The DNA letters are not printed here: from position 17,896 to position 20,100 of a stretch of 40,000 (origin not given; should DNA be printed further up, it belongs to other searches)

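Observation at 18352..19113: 17 strictly periodic 15-residue repeats ([C/S]-x-[V/L]-[S/T]-G) at the C-terminus of the SNF2 helicase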

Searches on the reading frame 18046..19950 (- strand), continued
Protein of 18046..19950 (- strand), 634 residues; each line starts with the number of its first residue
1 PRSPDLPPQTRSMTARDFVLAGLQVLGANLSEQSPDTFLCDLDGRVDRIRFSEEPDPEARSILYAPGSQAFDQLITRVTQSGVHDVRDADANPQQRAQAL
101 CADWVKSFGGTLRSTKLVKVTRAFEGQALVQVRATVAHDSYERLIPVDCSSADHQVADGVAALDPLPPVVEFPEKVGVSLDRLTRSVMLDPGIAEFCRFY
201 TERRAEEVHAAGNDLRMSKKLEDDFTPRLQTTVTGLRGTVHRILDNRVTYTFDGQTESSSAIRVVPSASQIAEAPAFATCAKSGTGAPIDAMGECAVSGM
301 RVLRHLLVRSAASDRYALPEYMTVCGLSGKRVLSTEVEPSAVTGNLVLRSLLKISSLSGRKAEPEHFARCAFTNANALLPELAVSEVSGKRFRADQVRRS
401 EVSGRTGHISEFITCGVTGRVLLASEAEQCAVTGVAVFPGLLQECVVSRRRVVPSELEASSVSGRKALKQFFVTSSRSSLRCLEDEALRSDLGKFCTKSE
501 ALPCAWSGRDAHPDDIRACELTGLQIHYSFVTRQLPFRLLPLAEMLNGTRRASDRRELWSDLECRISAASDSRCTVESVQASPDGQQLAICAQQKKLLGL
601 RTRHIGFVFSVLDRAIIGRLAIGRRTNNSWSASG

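Call 59: fold_search(model_id=the predicted structure, library=viral)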
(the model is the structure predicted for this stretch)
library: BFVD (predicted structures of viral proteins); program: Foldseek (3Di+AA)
matches with E <= 10: 610; with E <= 0.001: 18
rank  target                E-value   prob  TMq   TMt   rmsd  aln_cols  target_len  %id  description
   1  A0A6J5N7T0            3.6e-06  1.00  0.14  0.17  14.7       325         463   10  Uncharacterized protein [uncultured Caudovirales phage]
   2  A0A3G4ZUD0            6.5e-06  1.00  0.10  0.14  22.8       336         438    9  Uncharacterized protein [Edafosvirus sp.]
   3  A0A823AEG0            9.0e-06  0.99  0.11  0.15  18.3       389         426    8  (no name in the UniProt tables at hand)
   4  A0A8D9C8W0            1.8e-05  1.00  0.12  0.14  21.7       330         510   10  Uncharacterized protein [uncultured marine phage]
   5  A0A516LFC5            2.8e-05  1.00  0.18  0.19  18.4       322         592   10  (no name in the UniProt tables at hand)
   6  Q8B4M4                3.9e-05  0.30  0.06  0.07  40.9       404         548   11  Fiber protein subtype B [Bovine adenovirus 2]
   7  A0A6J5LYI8            4.6e-05  1.00  0.16  0.20  15.0       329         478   10  Uncharacterized protein [uncultured Caudovirales phage]
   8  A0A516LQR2            6.3e-05  1.00  0.19  0.26  14.9       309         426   12  (no name in the UniProt tables at hand)
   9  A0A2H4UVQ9            9.2e-05  0.96  0.11  0.12  16.5       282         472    9  Poly (ADP-ribose) polymerase [Bodo saltans virus]
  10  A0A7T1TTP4            9.7e-05  1.00  0.14  0.13   6.6       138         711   14  Uncharacterized protein [Vibrio phage vB_VpP_DE17]
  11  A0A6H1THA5            1.1e-04  0.35  0.06  0.05  36.0       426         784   11  (no name in the UniProt tables at hand)
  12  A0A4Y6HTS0            1.3e-04  0.23  0.07  0.07  30.0       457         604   10  (no name in the UniProt tables at hand)
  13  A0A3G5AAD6            1.6e-04  1.00  0.14  0.18  22.1       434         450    8  Uncharacterized protein [Hyperionvirus sp.]
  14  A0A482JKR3            1.9e-04  1.00  0.14  0.16  11.8       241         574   12  Uncharacterized protein [Shigella phage Buco]
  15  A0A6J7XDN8            4.2e-04  0.99  0.15  0.17  17.3       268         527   12  Uncharacterized protein [uncultured Caudovirales phage]
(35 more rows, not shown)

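Call 60: find_related_loci(query=A3, collection=genome_contigs, flank=10000)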
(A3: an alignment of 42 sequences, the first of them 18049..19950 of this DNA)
Query A3 (634 aa) in genome_contigs; peptide patterns used: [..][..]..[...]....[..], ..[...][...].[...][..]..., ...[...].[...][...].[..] (x = any residue, [..] = any of these).
200 stretches matched a pattern; 125 encode a relative of the query (tblastn E <= 1e-3); the best 80 are kept; 80 distinct loci.
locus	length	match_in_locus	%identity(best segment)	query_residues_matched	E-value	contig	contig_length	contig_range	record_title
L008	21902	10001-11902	98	1-634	0e+0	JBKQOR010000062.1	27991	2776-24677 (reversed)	MAG: Rhodomicrobium sp. isolate LAWAr2D2E2F__bin_105 LAWAr2D2E2F_000000042676, whole genome shotgun sequence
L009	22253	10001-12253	65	1-631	0e+0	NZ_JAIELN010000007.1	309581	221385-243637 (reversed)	MAG: Hyphomicrobium sp. isolate co.spades.CONCOCT.1kb_066 c_000000000004, whole genome shotgun sequence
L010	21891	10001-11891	63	1-630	0e+0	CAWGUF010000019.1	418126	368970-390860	MAG: uncultured Alphaproteobacteria bacterium isolate MFD09779.bin.1.281 genome assembly, contig: contig_3862, whole gen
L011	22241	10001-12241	60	1-630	0e+0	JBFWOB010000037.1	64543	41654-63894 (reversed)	MAG: Hyphomicrobiaceae bacterium isolate CA_2019_TPBF_126 NODE_3330_length_64543_cov_6.408051_TPBF, whole genome shotgun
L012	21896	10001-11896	47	1-631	0e+0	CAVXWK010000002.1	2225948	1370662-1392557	MAG: uncultured delta proteobacterium isolate MFD04492.bin.2.7 genome assembly, contig: contig_9170, whole genome shotgu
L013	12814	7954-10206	53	1-631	0e+0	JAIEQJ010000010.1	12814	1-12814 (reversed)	MAG: Hyphomonadaceae bacterium isolate co.spades.DASTOOL.2.5kb_131 c_000000431264, whole genome shotgun sequence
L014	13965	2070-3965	49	1-631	0e+0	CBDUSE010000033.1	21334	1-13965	MAG TPA_asm: uncultured bacterium isolate SRR22302358_metabat2_11 genome assembly, contig: ERZ25746585.655, whole genome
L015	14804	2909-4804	48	1-631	0e+0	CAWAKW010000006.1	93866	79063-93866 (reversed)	MAG: Nitrospirota bacterium isolate MFD02134.bin.1.156 genome assembly, contig: contig_17710, whole genome shotgun seque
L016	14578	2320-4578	53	1-633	0e+0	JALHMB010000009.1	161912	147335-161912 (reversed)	MAG: Hyphomicrobiaceae bacterium isolate Bin_29_2 c_000000000636, whole genome shotgun sequence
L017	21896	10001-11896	48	1-631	0e+0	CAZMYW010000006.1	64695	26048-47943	MAG TPA_asm: uncultured Nitrospirota bacterium isolate binchicken_co165_411 genome assembly, contig: k141_1051118, whole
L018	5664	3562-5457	48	1-631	0e+0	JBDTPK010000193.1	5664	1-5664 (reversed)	MAG: Nitrospirota bacterium isolate cluster3_bin.197 NODE_78263_length_5664_cov_11.263683, whole genome shotgun sequence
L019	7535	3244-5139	48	1-631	0e+0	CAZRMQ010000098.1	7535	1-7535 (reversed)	MAG TPA_asm: uncultured Pirellulales bacterium isolate binchicken_co34_439 genome assembly, contig: NODE_17438_length_75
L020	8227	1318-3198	47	4-630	0e+0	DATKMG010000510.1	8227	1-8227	MAG TPA_asm: Terriglobia bacterium isolate SMAG_U14705 k141_2926457, whole genome shotgun sequence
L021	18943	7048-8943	47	1-631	0e+0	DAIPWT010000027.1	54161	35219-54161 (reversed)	MAG TPA_asm: Gemmataceae bacterium isolate CTOTU41487 NODE_363_length_54161_cov_12.580268, whole genome shotgun sequence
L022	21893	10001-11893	46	1-631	0e+0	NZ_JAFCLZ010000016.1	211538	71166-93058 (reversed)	Bradyrhizobium sp. JYMT SZCCT0180 NODE_16, whole genome shotgun sequence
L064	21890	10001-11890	45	1-630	1e-172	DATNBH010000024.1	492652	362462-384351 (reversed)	MAG TPA_asm: Pyrinomonadaceae bacterium isolate SMAG_U11183 k141_3366764, whole genome shotgun sequence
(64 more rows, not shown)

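Call 75: search_dna_similar(query=window:18049-19950:-, collection=plasmids, mode=protein, max_rows=15)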
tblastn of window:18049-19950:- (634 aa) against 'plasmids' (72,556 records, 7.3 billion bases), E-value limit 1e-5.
No match.

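Call 76: search_dna_similar(query=window:18049-19950:-, collection=phages, mode=protein, max_rows=15)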
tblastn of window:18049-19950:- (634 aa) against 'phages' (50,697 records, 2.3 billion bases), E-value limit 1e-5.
No match.

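Call 83: search_protein_families(library=pfam, alignment_id=A4, max_evalue=0.00001)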
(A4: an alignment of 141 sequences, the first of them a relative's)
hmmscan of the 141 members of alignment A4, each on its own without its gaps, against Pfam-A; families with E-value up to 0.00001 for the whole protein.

A. member 1, L008:7579-7971:+ (131 aa): 0 families

B. families by the number of members that match (of 141 scanned): 108 families (the first 25 are shown)
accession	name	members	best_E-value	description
PF11074.14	DUF2779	10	1e-39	Domain of unknown function(DUF2779)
PF13482.12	RNase_H_2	10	3.5e-28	RNase_H superfamily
PF01850.27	PIN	3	1.6e-15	PIN domain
PF12146.15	Hydrolase_4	3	1.1e-13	Serine aminopeptidase, S33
PF09903.14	DUF2130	2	6.3e-93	Uncharacterized protein conserved in bacteria (DUF2130)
PF03781.23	FGE-sulfatase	2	9.1e-53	Sulfatase-modifying factor enzyme 1-like domain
PF00239.26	Resolvase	2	2e-38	Resolvase, N terminal domain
PF00176.29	SNF2-rel_dom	2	6.8e-27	SNF2-related domain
PF00561.26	Abhydrolase_1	2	4.8e-20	alpha/beta hydrolase fold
PF12697.13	Abhydrolase_6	2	3.2e-19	Alpha/beta hydrolase family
PF07508.19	Recombinase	2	1.6e-13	Recombinase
PF04851.21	ResIII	2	2.2e-11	Type III restriction enzyme, res subunit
PF00270.35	DEAD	2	4.6e-11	DEAD/DEAH box helicase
PF12705.13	PDDEXK_1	2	4.5e-06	PD-(D/E)XK nuclease superfamily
PF20320.3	DUF6615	1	1.1e-93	Family of unknown function (DUF6615)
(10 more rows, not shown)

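Call 84: search_protein_families(library=padloc, alignment_id=A4, max_evalue=0.00001)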
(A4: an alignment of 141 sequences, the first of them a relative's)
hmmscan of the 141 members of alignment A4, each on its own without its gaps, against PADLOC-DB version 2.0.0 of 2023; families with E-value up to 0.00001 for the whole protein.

A. member 1, L008:7579-7971:+ (131 aa): 0 families

B. families by the number of members that match (of 141 scanned): 233 families (the first 25 are shown)
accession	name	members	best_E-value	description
PDLC00943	Cas4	8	2.2e-09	CRISPR-associated protein Cas4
PDLC01447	Cas4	7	6.4e-11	"CAS-I,CAS-II,CAS-III,CAS-IV,CAS-V,CAS-VI; acquisition_associated"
PDLC01250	Cas4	7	1.1e-09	"CAS-I,CAS-II,CAS-III,CAS-IV,CAS-V,CAS-VI; acquisition_associated"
PDLC00944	Cas4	5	4.1e-07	Cas4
PDLC02500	BrxHI|BrxHII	3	1.4e-34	BrxHI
PDLC02619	DrmD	3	1.6e-34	DrmD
PDLC02621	DrmD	3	1.7e-31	DrmD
PDLC02623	DrmD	3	3.7e-26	DrmD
PDLC00659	HmaA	3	3.8e-25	SNF2 helicase / DEAD-box helicase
PDLC02843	DpdE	3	3.4e-23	DpdE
PDLC02632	DrmD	3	3.5e-23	DrmD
PDLC02572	DrmA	3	3.8e-23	DrmA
PDLC02633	DrmD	3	6.9e-19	DrmD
PDLC02504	BrxHI|BrxHII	3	1.5e-18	BrxHII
PDLC02622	DrmD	3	1.3e-17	DrmD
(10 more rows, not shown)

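Call 86: search_solved_structures(query=A3, max_evalue=0.05, show_alignments=1)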
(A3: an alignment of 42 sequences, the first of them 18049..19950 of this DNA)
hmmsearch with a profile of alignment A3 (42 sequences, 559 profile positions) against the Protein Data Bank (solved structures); distinct sequences matched with E-value up to 0.05: 1.
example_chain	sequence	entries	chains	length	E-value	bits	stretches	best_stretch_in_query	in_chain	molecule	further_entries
6zt4_A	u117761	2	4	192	0.0091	17.4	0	279-411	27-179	Pentapeptide repeat protein MfpA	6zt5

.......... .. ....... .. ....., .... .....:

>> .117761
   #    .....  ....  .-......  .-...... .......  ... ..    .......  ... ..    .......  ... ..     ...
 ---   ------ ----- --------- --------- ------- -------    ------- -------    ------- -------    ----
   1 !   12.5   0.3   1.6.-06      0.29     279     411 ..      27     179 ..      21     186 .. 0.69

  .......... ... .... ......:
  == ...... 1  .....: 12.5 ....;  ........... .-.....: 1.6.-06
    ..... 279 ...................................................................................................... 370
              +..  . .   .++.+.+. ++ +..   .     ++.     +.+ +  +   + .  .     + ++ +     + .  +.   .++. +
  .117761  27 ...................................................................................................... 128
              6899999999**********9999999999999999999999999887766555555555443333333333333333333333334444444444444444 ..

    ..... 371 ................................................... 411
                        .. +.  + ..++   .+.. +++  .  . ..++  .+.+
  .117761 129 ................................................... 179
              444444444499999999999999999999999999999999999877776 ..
